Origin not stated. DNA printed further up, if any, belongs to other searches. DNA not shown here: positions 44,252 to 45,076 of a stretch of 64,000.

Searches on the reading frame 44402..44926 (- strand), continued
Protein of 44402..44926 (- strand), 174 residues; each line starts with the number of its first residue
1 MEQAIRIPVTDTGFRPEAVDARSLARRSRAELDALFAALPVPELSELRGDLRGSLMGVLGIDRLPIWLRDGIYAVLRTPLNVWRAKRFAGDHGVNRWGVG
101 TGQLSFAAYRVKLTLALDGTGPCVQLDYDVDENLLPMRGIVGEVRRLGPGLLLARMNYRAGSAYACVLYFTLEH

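Call 36: search_solved_structures(query=A1, max_evalue=10, show_alignments=2)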
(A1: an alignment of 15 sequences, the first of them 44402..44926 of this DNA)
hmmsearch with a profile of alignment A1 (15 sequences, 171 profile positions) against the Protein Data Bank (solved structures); distinct sequences matched with E-value up to 10: 1.
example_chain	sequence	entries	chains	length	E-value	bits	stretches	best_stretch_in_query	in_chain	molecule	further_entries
9t9z_A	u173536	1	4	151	0.028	17.2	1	74-125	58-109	C-type lectin mosGCTL-1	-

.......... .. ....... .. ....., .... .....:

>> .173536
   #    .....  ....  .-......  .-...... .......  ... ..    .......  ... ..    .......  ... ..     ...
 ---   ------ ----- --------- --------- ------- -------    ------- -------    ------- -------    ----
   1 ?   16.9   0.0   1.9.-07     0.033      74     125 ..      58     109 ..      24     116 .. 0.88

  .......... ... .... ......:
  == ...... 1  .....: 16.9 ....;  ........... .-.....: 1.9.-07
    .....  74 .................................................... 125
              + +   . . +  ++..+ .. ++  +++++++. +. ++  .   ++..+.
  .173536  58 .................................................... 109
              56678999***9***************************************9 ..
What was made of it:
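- Closest known: Tcur_1030. Different: No sequence-level match to any PDB chain (call 36).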

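Call 43: search_protein_families(library=ncbifam, max_evalue=0.001, proteins=[L002:2348-3541:+, L002:3719-7075:+, L002:7458-8480:+, L008:10468-11616:+, L004:11641-12327:+, L004:12354-13286:+])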
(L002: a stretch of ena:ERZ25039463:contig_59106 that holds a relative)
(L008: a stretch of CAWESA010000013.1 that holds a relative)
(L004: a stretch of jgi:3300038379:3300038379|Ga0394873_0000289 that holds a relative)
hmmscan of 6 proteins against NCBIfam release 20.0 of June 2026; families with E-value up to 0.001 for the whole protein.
L002:2348-3541:+ (397 aa): 0 families

L002:3719-7075:+ (1118 aa): 36 families (the best 25 are shown)
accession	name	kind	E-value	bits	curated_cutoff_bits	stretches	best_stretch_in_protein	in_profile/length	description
NF009554.0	PRK12999.1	equivalog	1.4e-172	576.2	965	2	4-458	6-456/1147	pyruvate carboxylase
TIGR01235.1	pyruv_carbox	equivalog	6.3e-152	507.5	1114.45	2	6-457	2-451/1143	pyruvate carboxylase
NF006367.0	PRK08591.1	subfamily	1.8e-134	448.9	597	1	4-460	3-447/451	acetyl-CoA carboxylase biotin carboxylase subunit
TIGR02712.1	urea_carbox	equivalog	5e-132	441.8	1303.85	2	4-455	2-440/1201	urea carboxylase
NF005525.0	PRK07178.1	equivalog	4.4e-129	431.2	768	1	4-458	3-443/471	acetyl-CoA carboxylase biotin carboxylase subunit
NF009471.0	PRK12833.1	equivalog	3.7e-128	428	686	1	4-460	6-450/467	acetyl-CoA carboxylase biotin carboxylase subunit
TIGR00514.1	accC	equivalog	1.7e-125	419.4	626.5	1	4-458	3-445/449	acetyl-CoA carboxylase biotin carboxylase subunit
NF006406.0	PRK08654.1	equivalog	1.4e-122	409.7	739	1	4-457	3-443/499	acetyl-CoA carboxylase biotin carboxylase subunit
NF006287.0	PRK08463.1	equivalog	1.1e-117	393.8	775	1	4-461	3-448/479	acetyl-CoA carboxylase subunit A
NF004085.0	PRK05586.1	equivalog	1.1e-116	390.4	723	1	4-458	3-445/448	acetyl-CoA carboxylase biotin carboxylase subunit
NF006286.0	PRK08462.1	equivalog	7.8e-102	341.4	740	1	4-457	5-444/445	acetyl-CoA carboxylase biotin carboxylase subunit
TIGR01117.1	mmdA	subfamily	2.4e-68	231.2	998.8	1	615-1102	13-496/512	methylmalonyl-CoA decarboxylase subunit alpha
NF041504.1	AccA_sub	subfamily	4.4e-15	55.8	300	2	928-1011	69-152/257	carboxyltransferase subunit alpha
NF004173.0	PRK05641.1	equivalog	6.4e-14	52.8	199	1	492-578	64-150/153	putative acetyl-CoA carboxylase biotin carboxyl carrier protein subunit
NF010643.0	PRK14040.1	subfamily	1.5e-13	50.1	892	1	497-580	511-594/595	oxaloacetate decarboxylase subunit alpha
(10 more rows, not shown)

L002:7458-8480:+ (340 aa): 0 families

L008:10468-11616:+ (382 aa): 9 families
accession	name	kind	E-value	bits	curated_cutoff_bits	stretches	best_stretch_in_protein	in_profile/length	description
TIGR01096.1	3A0103s03R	subfamily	2.9e-13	49.9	256.35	1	18-125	7-108/250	lysine/arginine/ornithine ABC transporter substrate-binding protein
NF007029.0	PRK09495.1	equivalog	1.4e-10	41.4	303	1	26-131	9-114/248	glutamine ABC transporter substrate-binding protein GlnH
NF008426.0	PRK11260.1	equivalog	1.7e-09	37.3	312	1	7-125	7-125/266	cystine ABC transporter substrate-binding protein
NF052427.1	StpK7MSMEG_1200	equivalog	1.5e-08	33.6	900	1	32-122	352-443/601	serine/threonine protein kinase StpK7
NF040645.1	K_channel_Meth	equivalog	3.7e-08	33.4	300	1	161-235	136-201/203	hyperpolarization-activated voltage-gated potassium channel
NF008112.0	PRK10859.1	equivalog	5.1e-06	25.2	354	1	16-136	17-137/483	membrane-bound lytic murein transglycosylase MltF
NF007828.0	PRK10537.1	equivalog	2.6e-05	23.4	425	1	185-238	176-223/403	voltage-gated potassium channel protein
NF011965.0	PRK15437.1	equivalog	0.00079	19.1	459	0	23-122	13-107/260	histidine ABC transporter substrate-binding protein HisJ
NF011586.0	PRK15010.1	equivalog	0.00096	18.8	440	0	16-120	6-105/260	lysine/arginine/ornithine ABC transporter substrate-binding protein ArgT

L004:11641-12327:+ (228 aa): 1 family
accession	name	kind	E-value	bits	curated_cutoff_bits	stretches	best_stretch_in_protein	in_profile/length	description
NF045946.1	PlasmethDesatCarF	equivalog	6.9e-41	140.4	500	1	9-220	25-231/269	plasmanylethanolamine desaturase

L004:12354-13286:+ (310 aa): 1 family
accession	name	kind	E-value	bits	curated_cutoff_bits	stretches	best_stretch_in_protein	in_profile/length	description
TIGR04025.1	PPOX_FMN_DR2398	subfamily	4.8e-21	74.8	170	1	165-269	16-120/197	MSMEG_1061 family FMN-dependent PPOX-type flavoprotein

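Call 44: find_encoding_contigs(protein=P0030, flank=6000, max_places=4)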
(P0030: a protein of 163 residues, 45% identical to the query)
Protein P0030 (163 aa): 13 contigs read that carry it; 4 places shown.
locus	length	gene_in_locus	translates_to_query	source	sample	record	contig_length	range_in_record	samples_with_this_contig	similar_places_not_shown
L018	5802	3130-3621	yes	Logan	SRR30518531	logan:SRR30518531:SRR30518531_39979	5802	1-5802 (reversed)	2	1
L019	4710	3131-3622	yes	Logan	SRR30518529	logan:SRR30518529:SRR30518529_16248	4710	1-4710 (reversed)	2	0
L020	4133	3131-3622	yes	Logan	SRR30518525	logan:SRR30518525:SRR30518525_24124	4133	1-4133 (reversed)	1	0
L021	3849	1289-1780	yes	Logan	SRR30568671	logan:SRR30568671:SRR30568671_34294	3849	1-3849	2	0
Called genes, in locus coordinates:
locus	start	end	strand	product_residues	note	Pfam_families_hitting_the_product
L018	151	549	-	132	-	PF13279:4HBT_2, PF03061:4HBT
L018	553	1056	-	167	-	PF01288:HPPK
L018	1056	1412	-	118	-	PF02152:FolB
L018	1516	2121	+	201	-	PF02660:G3P_acyltransf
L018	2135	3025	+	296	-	PF00126:HTH_1, PF03466:LysR_substrate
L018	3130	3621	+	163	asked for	-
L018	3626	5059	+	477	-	PF07992:Pyr_redox_2 (faint), PF13450:NAD_binding_8 (faint), PF05199:GMC_oxred_C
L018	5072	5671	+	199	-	PF02627:CMD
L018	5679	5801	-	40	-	?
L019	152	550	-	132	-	PF13279:4HBT_2, PF03061:4HBT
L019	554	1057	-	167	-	PF01288:HPPK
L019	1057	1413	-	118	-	PF02152:FolB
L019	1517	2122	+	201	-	PF02660:G3P_acyltransf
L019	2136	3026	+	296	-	PF00126:HTH_1, PF03466:LysR_substrate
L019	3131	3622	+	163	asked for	-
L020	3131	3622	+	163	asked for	-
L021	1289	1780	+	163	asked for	-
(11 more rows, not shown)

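Call 45: find_encoding_contigs(protein=P0031, flank=6000, max_places=3)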
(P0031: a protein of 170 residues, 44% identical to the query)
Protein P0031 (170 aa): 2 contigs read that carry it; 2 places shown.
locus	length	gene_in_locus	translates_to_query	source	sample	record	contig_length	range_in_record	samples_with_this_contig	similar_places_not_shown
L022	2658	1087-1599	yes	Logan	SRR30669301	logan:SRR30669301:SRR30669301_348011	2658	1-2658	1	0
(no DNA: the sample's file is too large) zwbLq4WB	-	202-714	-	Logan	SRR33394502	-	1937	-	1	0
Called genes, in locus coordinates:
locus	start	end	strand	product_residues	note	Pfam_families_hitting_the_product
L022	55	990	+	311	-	PF00126:HTH_1, PF03466:LysR_substrate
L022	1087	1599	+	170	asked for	-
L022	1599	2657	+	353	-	?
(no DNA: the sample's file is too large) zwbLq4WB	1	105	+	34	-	?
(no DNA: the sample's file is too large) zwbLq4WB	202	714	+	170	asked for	-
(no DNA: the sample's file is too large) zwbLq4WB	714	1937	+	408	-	?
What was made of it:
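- GMC-u174 exists as a self-contained, LysR-linked unit in other bacteria (calls 44, 45).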

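Call 85: search_protein_representatives(alignment_id=A1)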
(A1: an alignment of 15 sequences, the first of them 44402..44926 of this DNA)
Query: 15 sequences, 171 profile positions. Proteins with E-value up to 0.001 (for the whole library): 615; up to 1e-10: 216; up to 1e-30: 48. The best 150 are listed.
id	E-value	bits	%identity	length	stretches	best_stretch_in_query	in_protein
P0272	1.8e-59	216.4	-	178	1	8-171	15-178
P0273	3.7e-55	202.4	-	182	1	12-169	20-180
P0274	5.0e-53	195.4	-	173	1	6-170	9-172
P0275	1.5e-48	180.8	-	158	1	17-170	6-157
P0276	3.4e-48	179.7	-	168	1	13-170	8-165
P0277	1.2e-47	177.9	-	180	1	9-170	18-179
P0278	4.1e-47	176.2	-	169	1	13-170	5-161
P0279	3.7e-46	173.0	-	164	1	18-170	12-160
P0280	2.1e-45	170.6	-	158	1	18-170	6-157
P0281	4.1e-45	169.7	-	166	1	14-170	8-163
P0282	1.4e-44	167.9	-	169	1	18-171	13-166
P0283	4.7e-44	166.2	-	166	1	14-170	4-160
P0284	8.4e-43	162.1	-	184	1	9-171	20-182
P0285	8.2e-42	158.9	-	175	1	9-170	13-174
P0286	9.0e-42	158.8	-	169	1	17-170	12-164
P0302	1.0e-34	135.8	-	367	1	15-169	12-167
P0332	7.5e-26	107.0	-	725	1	21-170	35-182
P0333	7.6e-26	106.9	-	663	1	20-162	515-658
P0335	2.3e-25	105.4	-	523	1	12-155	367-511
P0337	4.0e-24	101.3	-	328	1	68-171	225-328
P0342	9.5e-23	96.9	-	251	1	19-160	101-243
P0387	1.0e-16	77.2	-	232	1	8-160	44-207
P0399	4.8e-16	75.1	-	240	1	19-156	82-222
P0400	5.1e-16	75.0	-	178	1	12-170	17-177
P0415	3.8e-15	72.1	-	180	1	19-170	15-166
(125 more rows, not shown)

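Call 86: search_protein_families(library=pfam, max_evalue=0.01, proteins=[P0302, P0332, P0333, P0335, P0337, P0342, P0399, P0387, P0400, P0415])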
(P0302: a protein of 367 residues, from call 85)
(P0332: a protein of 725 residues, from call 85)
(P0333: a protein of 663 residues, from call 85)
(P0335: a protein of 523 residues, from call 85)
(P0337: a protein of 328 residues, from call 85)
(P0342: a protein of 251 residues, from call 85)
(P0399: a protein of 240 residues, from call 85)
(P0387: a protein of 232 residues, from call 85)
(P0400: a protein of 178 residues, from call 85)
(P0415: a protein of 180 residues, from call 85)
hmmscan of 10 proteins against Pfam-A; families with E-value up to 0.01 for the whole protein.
P0302 (367 aa): 0 families

P0332 (725 aa): 6 families
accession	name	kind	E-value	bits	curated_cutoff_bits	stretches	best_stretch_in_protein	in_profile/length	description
PF05199.19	GMC_oxred_C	-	7.3e-13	49.7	24.6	1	593-686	21-138/139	GMC oxidoreductase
PF00732.25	GMC_oxred_N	-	5.1e-08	33.4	23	1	305-486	16-200/218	GMC oxidoreductase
PF07992.20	Pyr_redox_2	-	0.00019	21.4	26.1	0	220-249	2-32/291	Pyridine nucleotide-disulphide oxidoreductase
PF01266.30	DAO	-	0.00092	19.3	27.9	0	222-262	3-45/353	FAD dependent oxidoreductase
PF13738.12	Pyr_redox_3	-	0.004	16.9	30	0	222-253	1-32/305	Pyridine nucleotide-disulphide oxidoreductase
PF13450.12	NAD_binding_8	-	0.0045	17.7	21.9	0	223-252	1-29/68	NAD(P)-binding Rossmann-like domain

P0333 (663 aa): 7 families
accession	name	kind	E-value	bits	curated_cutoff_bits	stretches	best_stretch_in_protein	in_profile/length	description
PF05199.19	GMC_oxred_C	-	6.4e-11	43.4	24.6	1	430-482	84-136/139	GMC oxidoreductase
PF01266.30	DAO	-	5.6e-06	26.5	27.9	1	7-37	2-32/353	FAD dependent oxidoreductase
PF00732.25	GMC_oxred_N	-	7.9e-05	23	23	1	98-287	22-200/218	GMC oxidoreductase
PF01494.25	FAD_binding_3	-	0.00014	21.7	22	1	4-51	1-47/349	FAD binding domain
PF13450.12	NAD_binding_8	-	0.00016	22.3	21.9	1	9-37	1-29/68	NAD(P)-binding Rossmann-like domain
PF07992.20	Pyr_redox_2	-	0.00087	19.2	26.1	1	6-40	2-37/291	Pyridine nucleotide-disulphide oxidoreductase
PF00890.30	FAD_binding_2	-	0.0064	16.2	20.4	0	7-49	2-45/414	FAD binding domain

P0335 (523 aa): 2 families
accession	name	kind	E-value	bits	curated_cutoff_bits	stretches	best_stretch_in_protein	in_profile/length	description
PF05199.19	GMC_oxred_C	-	1.5e-14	55.2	24.6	1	254-310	83-139/139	GMC oxidoreductase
PF00732.25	GMC_oxred_N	-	0.00073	19.8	23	1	26-111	112-200/218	GMC oxidoreductase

P0337 (328 aa): 1 family
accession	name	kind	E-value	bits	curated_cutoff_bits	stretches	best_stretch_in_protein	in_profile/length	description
PF05199.19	GMC_oxred_C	-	8.7e-13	49.5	24.6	1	169-228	79-137/139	GMC oxidoreductase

P0342 (251 aa): 1 family
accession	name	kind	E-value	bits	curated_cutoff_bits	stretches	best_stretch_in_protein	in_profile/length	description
PF05199.19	GMC_oxred_C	-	1.3e-11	45.6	24.6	1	17-70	84-137/139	GMC oxidoreductase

P0399 (240 aa): 1 family
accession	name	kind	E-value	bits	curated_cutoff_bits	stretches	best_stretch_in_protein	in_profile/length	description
PF01033.22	Somatomedin_B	-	0.0018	19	23.1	1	41-77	2-39/40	Somatomedin B domain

P0387 (232 aa): 0 families

P0400 (178 aa): 0 families

P0415 (180 aa): 0 families

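Call 87: list_cluster_members(proteins=[P0332, P0333, P0302, P0335])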
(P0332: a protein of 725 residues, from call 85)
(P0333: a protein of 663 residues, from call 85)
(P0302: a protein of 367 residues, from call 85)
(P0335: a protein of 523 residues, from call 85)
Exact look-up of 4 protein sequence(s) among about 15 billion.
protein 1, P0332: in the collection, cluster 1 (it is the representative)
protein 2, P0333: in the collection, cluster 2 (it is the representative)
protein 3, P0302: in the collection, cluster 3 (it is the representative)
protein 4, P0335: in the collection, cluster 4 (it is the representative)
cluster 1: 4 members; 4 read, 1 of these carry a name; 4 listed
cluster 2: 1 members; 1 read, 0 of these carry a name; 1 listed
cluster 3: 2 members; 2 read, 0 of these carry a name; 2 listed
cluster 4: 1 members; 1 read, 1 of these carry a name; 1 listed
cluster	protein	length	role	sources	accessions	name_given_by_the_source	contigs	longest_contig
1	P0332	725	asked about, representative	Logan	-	-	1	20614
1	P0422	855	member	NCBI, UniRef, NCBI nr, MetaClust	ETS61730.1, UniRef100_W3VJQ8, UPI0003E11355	cholesterol oxidase precursor [Moesziomyces aphidis] | Cholesterol oxidase n=1 Tax=Moesziomyces aphidis TaxID=84754 RepID=W3VJQ8_MOEAP | status=active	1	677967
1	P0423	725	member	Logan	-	-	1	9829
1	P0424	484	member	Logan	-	-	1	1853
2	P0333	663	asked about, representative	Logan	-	-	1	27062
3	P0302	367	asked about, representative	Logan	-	-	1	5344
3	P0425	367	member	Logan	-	-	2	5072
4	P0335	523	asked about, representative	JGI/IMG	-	hypothetical protein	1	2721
